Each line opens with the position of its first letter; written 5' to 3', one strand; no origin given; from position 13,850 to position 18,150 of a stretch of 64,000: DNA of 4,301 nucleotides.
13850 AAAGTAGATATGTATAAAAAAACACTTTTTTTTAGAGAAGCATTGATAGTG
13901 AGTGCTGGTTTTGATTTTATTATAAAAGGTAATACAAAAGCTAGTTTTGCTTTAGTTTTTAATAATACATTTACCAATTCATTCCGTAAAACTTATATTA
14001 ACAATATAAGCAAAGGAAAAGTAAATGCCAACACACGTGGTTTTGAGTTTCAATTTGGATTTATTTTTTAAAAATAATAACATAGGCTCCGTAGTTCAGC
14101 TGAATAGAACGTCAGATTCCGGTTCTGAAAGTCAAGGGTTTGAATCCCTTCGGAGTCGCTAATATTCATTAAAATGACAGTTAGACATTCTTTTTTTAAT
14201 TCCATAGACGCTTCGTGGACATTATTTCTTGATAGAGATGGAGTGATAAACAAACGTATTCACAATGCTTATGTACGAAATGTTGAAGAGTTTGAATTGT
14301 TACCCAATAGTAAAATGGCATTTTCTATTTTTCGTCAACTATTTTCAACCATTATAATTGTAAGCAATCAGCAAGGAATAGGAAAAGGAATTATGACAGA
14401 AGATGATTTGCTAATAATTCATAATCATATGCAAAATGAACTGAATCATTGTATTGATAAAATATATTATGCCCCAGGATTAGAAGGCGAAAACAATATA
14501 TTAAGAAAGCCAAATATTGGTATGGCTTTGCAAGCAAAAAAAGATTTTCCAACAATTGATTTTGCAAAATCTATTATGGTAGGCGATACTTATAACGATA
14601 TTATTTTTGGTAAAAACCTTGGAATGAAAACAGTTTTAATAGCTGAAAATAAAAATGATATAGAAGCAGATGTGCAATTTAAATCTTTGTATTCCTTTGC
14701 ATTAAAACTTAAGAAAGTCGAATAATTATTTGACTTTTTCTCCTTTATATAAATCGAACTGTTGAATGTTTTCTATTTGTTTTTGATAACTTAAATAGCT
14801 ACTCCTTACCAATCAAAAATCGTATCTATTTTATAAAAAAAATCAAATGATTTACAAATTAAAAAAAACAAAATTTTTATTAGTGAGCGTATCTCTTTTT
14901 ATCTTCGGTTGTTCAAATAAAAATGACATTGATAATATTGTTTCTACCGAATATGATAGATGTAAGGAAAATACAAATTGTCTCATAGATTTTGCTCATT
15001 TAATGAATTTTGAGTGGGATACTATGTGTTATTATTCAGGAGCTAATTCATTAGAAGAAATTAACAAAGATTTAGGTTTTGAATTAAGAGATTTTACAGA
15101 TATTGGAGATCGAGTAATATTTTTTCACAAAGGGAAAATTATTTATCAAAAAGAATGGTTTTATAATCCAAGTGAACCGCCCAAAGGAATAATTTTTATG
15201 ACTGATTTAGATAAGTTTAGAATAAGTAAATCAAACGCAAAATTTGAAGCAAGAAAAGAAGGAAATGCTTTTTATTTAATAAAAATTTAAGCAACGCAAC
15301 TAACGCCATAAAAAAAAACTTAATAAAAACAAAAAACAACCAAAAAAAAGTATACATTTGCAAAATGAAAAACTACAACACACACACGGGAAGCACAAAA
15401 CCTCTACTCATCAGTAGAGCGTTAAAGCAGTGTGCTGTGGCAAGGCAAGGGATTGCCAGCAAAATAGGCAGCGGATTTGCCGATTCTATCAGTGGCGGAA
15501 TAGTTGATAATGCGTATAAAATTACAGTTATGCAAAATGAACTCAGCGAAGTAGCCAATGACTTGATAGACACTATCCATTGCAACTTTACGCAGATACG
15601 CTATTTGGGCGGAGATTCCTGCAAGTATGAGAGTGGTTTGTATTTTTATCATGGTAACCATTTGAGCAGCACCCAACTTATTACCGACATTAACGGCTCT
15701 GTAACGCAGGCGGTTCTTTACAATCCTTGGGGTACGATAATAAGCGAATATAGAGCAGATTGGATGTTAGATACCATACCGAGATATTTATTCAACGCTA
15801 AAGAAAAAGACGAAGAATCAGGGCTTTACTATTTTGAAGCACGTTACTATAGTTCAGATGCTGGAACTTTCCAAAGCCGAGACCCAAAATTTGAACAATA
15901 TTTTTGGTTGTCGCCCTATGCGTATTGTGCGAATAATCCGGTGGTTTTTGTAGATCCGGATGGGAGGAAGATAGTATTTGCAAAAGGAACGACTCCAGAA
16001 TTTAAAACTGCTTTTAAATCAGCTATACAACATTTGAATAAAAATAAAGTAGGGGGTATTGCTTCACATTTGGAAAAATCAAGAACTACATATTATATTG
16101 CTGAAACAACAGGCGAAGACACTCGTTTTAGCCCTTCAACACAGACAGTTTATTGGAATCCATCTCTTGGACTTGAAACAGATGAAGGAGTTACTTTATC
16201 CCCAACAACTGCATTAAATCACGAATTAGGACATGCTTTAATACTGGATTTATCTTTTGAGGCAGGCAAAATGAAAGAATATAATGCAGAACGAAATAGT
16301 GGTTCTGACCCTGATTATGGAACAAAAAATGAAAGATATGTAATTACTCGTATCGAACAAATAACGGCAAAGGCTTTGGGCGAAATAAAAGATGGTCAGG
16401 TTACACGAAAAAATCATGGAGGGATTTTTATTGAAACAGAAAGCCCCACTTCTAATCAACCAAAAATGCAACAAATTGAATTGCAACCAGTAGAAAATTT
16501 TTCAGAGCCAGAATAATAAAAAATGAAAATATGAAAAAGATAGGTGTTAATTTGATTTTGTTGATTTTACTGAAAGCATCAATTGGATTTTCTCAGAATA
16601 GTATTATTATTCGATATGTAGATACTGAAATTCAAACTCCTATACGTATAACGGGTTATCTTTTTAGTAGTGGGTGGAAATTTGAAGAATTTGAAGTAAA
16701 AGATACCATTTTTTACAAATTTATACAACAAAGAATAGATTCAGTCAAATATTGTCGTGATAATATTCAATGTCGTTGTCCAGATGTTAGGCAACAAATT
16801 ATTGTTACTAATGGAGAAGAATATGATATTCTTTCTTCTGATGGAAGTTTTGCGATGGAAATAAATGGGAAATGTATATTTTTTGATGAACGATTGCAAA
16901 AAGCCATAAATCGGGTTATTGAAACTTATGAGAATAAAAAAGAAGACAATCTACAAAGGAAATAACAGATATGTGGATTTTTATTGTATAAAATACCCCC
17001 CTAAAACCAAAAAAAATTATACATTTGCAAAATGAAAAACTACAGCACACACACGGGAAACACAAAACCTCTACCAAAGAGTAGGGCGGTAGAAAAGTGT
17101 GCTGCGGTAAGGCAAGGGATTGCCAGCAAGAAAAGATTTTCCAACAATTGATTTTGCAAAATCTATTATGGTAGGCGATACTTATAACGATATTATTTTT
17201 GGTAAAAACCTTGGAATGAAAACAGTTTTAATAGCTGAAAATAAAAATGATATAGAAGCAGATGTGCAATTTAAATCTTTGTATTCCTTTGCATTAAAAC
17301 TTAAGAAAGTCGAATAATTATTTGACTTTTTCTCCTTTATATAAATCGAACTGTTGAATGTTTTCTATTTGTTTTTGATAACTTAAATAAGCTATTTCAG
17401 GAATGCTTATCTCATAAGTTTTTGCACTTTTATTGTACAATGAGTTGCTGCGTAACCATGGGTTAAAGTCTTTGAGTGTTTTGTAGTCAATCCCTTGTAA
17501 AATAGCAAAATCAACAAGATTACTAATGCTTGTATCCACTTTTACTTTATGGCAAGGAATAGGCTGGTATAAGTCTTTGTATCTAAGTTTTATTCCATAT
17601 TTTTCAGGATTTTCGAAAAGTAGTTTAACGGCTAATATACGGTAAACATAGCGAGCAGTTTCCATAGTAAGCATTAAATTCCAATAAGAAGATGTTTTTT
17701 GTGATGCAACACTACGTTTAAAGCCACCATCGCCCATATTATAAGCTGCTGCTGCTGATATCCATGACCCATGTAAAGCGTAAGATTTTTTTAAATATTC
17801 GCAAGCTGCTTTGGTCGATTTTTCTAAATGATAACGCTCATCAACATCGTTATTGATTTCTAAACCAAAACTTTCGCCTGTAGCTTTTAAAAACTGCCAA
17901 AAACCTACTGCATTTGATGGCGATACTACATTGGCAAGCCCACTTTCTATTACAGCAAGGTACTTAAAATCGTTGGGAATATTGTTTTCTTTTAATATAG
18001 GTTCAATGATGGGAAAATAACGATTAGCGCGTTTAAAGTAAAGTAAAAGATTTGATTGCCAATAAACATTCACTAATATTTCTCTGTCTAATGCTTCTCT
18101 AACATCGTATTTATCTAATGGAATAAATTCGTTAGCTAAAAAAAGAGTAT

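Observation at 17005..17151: Second copy of a promoter-plus-N-terminus cassette head, cut off after codon 33 and fused to gmhB at a 13-nt near-identical patch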

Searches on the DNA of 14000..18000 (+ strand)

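Call 32: search_rna_families(source=window, start=14000, end=18000, threshold=evalue, max_evalue=1)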
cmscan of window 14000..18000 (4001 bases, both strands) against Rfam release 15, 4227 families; matches with E-value up to 1: 3.
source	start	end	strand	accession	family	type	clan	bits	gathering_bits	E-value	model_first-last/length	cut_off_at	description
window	14085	14158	+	RF00005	tRNA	Gene; tRNA;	CL00001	59.3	29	1.7e-11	1-71/71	no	tRNA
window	14115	14157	+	RF01684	mascRNA-menRNA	Gene;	-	24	42.5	0.11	1-56/56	no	MALAT1-associated small cytoplasmic RNA/MEN beta RNA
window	15193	15258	+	RF01611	ceN108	Gene; snRNA; snoRNA; CD-box;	-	20.9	50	0.51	1-70/70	no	Caenorhabditis snoRNA ceN108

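Call 38: search_rna_families(source=L006, start=2900, end=12600, threshold=evalue, max_evalue=1)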
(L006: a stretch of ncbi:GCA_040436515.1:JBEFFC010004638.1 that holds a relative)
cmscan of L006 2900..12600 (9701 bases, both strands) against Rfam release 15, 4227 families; matches with E-value up to 1: 1.
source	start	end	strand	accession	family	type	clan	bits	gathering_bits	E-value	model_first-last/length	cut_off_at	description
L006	9601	9664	+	RF03956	mir-737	Gene; miRNA;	-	27.1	60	0.65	1-63/63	no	mir-737 microRNA precursor family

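Call 69: search_dna_similar(query=window:14798-17131:+, collection=plasmids, mode=distant, max_rows=8)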
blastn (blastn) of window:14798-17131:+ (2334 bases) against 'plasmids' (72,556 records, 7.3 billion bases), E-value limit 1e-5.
No match.

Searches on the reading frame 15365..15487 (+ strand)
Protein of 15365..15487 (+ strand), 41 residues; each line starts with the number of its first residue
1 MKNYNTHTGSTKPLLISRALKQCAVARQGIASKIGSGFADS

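Call 23: find_related_loci(query=A3, collection=genome_contigs, flank=10000)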
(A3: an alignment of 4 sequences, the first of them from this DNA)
Query A3 (33 aa) in genome_contigs; peptide patterns used: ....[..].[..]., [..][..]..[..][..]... (x = any residue, [..] = any of these).
88 stretches matched a pattern, but none encodes a relative of the query by tblastn (E <= 1e-3).

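Call 25: find_homologous_proteins(query=A4, max_evalue=10)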
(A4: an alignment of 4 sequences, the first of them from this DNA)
Query A4 (4 sequences): no candidate shares three 5-residue words with the query. No homologue found.

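Call 26: find_related_loci(query=A3, collection=metagenome_contigs, flank=10000)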
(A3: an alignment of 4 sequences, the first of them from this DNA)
Query A3 (33 aa) in metagenome_contigs; peptide patterns used: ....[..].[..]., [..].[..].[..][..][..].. (x = any residue, [..] = any of these).
153 stretches matched a pattern, but none encodes a relative of the query by tblastn (E <= 1e-3).

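Call 58: search_protein_representatives(alignment_id=A7)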
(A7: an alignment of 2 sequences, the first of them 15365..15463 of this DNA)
Query: 2 sequences, 33 profile positions. Proteins with E-value up to 0.001 (for the whole library): 6; up to 1e-10: 3; up to 1e-30: 1. The best 6 are listed.
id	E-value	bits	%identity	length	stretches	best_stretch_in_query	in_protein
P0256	3.8e-49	180.2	-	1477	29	9-18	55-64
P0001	1.0e-19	86.1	-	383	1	1-33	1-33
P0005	5.9e-18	80.4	-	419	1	1-33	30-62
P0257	2.4e-04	36.9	-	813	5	11-22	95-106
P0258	5.3e-04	35.8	-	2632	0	-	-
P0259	6.5e-04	35.5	-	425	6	14-31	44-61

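Call 68: find_related_loci(query=A3, collection=viral_contigs, flank=5000)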
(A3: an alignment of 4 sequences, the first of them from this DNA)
Query A3 (33 aa) in viral_contigs; peptide patterns used: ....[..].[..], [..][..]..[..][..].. (x = any residue, [..] = any of these).
49 stretches matched a pattern, but none encodes a relative of the query by tblastn (E <= 1e-3).

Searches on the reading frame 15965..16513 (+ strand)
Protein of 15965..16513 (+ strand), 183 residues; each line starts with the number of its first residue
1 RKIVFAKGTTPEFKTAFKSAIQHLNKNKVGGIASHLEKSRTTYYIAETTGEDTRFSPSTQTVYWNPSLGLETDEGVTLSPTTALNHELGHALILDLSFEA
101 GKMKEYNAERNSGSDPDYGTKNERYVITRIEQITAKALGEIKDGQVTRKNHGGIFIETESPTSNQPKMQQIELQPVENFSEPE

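Call 66: search_solved_structures(query=window:15965-16513:+, max_evalue=1)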
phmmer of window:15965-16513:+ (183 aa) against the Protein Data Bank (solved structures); distinct sequences matched with E-value up to 1: 0.
